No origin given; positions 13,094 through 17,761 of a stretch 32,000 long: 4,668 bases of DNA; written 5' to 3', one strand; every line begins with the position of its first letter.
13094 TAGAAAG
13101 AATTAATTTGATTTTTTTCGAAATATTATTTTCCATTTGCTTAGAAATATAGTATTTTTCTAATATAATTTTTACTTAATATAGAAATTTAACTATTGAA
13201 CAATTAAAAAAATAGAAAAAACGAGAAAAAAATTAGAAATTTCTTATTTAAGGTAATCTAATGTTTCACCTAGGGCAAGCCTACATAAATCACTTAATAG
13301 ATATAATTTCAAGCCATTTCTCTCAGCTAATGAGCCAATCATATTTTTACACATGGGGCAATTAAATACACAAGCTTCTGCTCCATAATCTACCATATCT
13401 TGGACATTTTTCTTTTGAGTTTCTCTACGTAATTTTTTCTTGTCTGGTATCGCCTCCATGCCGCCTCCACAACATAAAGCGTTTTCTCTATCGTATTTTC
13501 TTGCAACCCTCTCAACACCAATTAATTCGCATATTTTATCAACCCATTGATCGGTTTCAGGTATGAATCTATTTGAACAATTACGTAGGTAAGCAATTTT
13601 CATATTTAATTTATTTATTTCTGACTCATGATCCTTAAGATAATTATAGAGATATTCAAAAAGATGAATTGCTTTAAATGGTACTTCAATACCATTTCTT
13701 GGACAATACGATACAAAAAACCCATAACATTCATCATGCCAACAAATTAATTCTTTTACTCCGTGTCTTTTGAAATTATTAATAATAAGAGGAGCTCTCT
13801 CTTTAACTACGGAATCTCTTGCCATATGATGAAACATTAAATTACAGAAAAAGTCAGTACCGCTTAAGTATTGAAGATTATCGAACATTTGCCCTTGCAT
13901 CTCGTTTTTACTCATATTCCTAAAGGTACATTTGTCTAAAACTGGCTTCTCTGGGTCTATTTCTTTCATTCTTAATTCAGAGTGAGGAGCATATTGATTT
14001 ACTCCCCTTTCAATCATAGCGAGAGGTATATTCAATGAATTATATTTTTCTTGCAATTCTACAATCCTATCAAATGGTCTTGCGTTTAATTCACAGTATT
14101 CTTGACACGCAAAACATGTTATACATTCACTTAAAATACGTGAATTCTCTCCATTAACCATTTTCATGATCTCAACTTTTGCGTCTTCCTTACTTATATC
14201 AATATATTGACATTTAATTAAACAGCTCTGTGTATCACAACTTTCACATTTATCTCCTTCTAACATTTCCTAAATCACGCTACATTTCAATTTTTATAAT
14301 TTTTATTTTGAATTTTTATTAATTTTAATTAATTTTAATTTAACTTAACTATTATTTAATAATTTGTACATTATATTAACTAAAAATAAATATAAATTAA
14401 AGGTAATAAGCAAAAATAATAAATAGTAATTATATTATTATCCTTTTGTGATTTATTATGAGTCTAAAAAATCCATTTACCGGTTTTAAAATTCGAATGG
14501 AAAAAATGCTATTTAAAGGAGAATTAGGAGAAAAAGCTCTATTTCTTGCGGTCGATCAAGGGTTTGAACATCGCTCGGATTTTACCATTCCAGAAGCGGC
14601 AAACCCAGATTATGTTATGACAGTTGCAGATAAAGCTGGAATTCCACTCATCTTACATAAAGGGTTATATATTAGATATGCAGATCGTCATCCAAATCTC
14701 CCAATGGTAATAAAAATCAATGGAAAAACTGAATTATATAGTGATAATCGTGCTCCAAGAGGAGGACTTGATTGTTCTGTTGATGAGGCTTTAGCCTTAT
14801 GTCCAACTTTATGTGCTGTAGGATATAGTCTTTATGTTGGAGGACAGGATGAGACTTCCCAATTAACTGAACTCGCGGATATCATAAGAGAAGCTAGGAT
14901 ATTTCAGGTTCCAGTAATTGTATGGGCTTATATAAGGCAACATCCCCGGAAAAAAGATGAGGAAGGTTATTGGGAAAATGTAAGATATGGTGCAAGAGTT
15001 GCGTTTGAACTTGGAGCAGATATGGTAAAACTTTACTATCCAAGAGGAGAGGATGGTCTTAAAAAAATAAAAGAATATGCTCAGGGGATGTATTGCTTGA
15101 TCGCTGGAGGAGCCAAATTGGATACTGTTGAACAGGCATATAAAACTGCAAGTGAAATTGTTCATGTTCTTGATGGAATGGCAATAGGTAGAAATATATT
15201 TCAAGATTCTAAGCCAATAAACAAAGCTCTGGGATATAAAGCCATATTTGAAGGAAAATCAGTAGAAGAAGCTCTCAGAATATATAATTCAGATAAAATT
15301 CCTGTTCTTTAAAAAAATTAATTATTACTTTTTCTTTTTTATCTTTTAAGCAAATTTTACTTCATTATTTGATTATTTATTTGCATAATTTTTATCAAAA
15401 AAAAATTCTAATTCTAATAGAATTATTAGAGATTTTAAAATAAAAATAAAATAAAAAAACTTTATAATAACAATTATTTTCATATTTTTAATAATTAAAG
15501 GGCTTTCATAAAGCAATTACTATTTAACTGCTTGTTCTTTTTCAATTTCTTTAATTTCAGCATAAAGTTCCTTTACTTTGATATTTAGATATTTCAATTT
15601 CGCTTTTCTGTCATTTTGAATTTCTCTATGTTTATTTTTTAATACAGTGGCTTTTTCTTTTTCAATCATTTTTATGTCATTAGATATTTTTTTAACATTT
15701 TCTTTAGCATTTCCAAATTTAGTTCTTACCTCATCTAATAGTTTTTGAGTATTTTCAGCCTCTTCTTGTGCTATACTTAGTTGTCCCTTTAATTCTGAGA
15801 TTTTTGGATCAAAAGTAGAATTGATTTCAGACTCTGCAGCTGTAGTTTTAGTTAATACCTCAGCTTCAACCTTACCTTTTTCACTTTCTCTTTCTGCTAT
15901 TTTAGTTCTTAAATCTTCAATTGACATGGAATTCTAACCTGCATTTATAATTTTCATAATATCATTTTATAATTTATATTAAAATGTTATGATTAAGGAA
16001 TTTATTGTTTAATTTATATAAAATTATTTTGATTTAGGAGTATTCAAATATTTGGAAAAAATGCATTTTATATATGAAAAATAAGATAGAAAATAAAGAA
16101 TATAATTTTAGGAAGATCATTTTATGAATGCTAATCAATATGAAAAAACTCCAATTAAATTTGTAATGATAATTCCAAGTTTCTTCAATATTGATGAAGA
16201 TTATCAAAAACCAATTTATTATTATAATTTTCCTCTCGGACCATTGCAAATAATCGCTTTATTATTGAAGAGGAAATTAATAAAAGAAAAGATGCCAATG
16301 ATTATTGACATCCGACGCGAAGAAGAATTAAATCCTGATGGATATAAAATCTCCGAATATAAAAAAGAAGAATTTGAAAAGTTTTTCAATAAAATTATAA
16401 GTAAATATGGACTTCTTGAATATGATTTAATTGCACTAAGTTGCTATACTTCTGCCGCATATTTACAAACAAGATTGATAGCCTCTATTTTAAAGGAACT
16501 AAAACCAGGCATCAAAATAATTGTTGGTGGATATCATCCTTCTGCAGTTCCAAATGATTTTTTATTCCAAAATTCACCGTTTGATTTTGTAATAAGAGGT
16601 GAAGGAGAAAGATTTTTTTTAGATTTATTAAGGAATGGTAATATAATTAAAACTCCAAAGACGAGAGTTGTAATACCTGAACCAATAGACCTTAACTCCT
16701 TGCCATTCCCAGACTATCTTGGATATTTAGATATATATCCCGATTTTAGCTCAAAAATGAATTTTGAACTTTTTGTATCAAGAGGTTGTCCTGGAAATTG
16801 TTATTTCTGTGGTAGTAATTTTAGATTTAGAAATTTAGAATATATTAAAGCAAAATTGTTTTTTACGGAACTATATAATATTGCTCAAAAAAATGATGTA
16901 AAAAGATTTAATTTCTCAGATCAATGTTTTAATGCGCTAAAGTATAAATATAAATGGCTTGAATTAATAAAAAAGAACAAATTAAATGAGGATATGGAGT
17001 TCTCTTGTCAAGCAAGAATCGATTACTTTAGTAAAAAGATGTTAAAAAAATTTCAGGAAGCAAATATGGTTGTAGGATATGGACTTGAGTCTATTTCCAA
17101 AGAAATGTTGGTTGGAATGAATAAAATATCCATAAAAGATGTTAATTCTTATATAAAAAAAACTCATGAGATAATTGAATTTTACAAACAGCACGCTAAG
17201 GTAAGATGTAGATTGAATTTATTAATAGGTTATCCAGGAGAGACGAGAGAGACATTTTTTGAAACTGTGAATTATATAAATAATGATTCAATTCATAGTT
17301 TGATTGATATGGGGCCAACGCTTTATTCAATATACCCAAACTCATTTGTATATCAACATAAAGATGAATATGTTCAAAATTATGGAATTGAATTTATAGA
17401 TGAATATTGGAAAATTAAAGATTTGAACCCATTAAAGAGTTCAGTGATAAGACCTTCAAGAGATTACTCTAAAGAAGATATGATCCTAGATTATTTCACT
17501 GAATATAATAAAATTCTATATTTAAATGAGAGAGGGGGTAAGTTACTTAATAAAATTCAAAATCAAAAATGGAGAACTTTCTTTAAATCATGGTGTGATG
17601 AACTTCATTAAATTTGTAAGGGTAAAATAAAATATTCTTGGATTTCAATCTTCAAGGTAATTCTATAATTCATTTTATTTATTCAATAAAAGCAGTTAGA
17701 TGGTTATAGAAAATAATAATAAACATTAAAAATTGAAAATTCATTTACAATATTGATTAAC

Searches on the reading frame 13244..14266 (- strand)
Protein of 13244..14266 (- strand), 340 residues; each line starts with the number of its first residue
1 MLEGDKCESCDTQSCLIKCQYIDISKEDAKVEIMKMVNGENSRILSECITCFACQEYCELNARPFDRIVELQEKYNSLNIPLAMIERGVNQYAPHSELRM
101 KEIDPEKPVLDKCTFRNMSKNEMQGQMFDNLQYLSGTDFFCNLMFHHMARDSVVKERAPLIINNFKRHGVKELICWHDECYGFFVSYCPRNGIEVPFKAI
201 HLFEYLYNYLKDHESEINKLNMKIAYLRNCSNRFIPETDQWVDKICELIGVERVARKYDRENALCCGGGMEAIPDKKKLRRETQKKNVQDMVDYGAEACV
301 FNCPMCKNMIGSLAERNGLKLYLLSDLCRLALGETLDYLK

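Call 6: search_protein_families(library=pfam, proteins=[window:13244-14266:-], max_evalue=0.001)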
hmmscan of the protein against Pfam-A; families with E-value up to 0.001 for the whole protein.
window:13244-14266:- (340 aa): 2 families
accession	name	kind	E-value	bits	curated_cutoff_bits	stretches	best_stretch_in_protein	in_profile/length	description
PF02754.22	CCG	-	2.5e-06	27.9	20.6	1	226-310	3-84/85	Cysteine-rich domain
PF13237.11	Fer4_10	-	0.00058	20.2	25.5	0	3-58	5-52/53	4Fe-4S dicluster domain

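Call 25: search_protein_families(library=ncbifam, proteins=[window:13244-14266:-], max_evalue=0.00001)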
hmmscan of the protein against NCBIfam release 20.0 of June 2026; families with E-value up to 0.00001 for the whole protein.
window:13244-14266:- (340 aa): 2 families
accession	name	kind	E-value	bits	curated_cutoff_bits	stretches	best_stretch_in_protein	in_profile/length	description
NF045663.1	diclust_near_Sec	equivalog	1.1e-06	27.1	530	1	150-311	469-619/759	pyridine nucleotide-disulfide oxidoreductase/dicluster-binding protein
NF045670.1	quin_L_LdhH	equivalog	5e-06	25.1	800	0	208-310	453-551/706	L-lactate dehydrogenase (quinone) large subunit LdhH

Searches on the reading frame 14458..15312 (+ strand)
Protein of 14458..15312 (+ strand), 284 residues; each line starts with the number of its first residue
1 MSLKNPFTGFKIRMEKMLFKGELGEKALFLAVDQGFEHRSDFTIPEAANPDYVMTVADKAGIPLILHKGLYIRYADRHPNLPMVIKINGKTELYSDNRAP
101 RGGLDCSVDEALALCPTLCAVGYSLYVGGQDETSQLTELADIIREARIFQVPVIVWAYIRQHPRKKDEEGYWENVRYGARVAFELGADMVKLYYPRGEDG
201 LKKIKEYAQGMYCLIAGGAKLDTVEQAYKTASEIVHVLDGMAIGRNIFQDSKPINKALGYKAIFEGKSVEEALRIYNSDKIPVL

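Call 6: search_protein_families(library=pfam, proteins=[window:14458-15312:+], max_evalue=0.001)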
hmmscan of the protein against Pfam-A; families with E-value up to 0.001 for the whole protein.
window:14458-15312:+ (284 aa): 1 family
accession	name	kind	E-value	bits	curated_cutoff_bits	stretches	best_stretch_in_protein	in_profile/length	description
PF01791.15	DeoC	-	2.2e-18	67.2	23.8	1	29-249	3-228/229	DeoC/LacD family aldolase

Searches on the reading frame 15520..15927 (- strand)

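Call 6: search_protein_families(library=pfam, proteins=[window:15520-15927:-], max_evalue=0.001)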
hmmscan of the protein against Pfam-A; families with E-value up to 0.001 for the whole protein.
window:15520-15927:- (135 aa): 1 family
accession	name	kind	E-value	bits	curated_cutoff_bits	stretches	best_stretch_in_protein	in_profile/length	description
PF09728.14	Taxilin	-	0.00021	21.1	30.3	1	8-102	170-263/302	Myosin-like coiled-coil protein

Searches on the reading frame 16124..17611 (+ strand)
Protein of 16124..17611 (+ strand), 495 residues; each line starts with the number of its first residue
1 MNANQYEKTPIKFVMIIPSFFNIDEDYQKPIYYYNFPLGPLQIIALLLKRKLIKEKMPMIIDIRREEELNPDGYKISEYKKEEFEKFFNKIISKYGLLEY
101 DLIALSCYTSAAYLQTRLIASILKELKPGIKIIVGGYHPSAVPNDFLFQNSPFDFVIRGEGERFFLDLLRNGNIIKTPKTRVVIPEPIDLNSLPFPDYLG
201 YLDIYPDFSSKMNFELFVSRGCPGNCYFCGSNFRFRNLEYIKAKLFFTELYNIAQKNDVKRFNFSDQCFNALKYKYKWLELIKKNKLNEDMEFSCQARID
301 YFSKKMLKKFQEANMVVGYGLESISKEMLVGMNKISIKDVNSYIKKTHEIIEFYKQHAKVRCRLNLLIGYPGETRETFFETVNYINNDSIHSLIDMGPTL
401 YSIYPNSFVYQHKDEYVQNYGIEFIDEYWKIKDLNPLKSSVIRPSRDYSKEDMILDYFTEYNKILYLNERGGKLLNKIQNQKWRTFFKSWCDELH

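Call 6: search_protein_families(library=pfam, proteins=[window:16124-17611:+], max_evalue=0.001)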
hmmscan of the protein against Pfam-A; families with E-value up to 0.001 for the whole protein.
window:16124-17611:+ (495 aa): 2 families
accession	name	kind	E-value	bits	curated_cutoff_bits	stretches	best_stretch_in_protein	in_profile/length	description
PF02310.24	B12-binding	-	1.1e-12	48.2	32.1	1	98-167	50-119/121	B12 binding domain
PF04055.27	Radical_SAM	-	2.7e-12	47.6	29.5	1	218-384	3-165/166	Radical SAM superfamily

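Call 25: search_protein_families(library=ncbifam, proteins=[window:16124-17611:+], max_evalue=0.00001)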
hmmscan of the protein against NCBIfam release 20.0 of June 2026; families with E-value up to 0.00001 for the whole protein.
window:16124-17611:+ (495 aa): 13 families
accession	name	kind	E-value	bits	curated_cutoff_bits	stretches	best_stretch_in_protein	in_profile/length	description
TIGR03471.1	HpnJ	equivalog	9e-18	64.4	577.6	1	99-412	68-386/472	hopanoid biosynthesis associated radical SAM protein HpnJ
TIGR04072.2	rSAM_ladder_B12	equivalog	7.7e-17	61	360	1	111-386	80-347/443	lipid biosynthesis B12-binding/radical SAM protein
TIGR02026.1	BchE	equivalog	3.2e-16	59.3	481.35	2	90-171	54-134/497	magnesium-protoporphyrin IX monomethyl ester anaerobic oxidative cyclase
TIGR04479.1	bcpD_PhpK_rSAM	subfamily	4.2e-16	58.4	600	1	214-389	242-410/504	PhpK family radical SAM P-methyltransferase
TIGR03975.1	rSAM_ocin_1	subfamily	7.2e-16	57.8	281.85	1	82-385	111-427/606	RiPP maturation radical SAM C-methyltransferase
TIGR04013.1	B12_SAM_MJ_1487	hypoth_equivalog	9.3e-16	57.6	251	1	82-235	29-173/382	TIGR04013 family B12-binding domain/radical SAM domain-containing protein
TIGR04014.1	B12_SAM_MJ_0865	equivalog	5.8e-13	48.4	360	1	96-388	35-336/434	methyl-coenzyme M reductase glutamine C-methyltransferase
NF038361.1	rSAM_Sden_1168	equivalog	7.6e-12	44.5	575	1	98-394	139-457/560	Sden_1168 family B12-binding radical SAM P-methyltransferase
NF050148.1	rSAM_ApyD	equivalog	1.2e-11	43.8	750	1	112-385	86-363/645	RiPP biosynthesis radical SAM protein ApyD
NF033712.0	B12_rSAM_KedN5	subfamily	2.9e-10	39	700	0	101-171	64-133/624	KedN5 family methylcobalamin-dependent radical SAM C-methyltransferase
TIGR04295.1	B12_rSAM_oligo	hypoth_equivalog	9.1e-10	37.8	400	1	214-333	201-313/422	TIGR04295 family B12-binding domain-containing radical SAM protein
TIGR04190.1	B12_SAM_Ta0216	equivalog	4e-06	25.7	500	0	206-387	212-393/554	TIGR04190 family B12-binding domain/radical SAM domain protein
TIGR00089.1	TIGR00089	subfamily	9.4e-06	24.7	251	0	123-392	62-322/429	MiaB/RimO family radical SAM methylthiotransferase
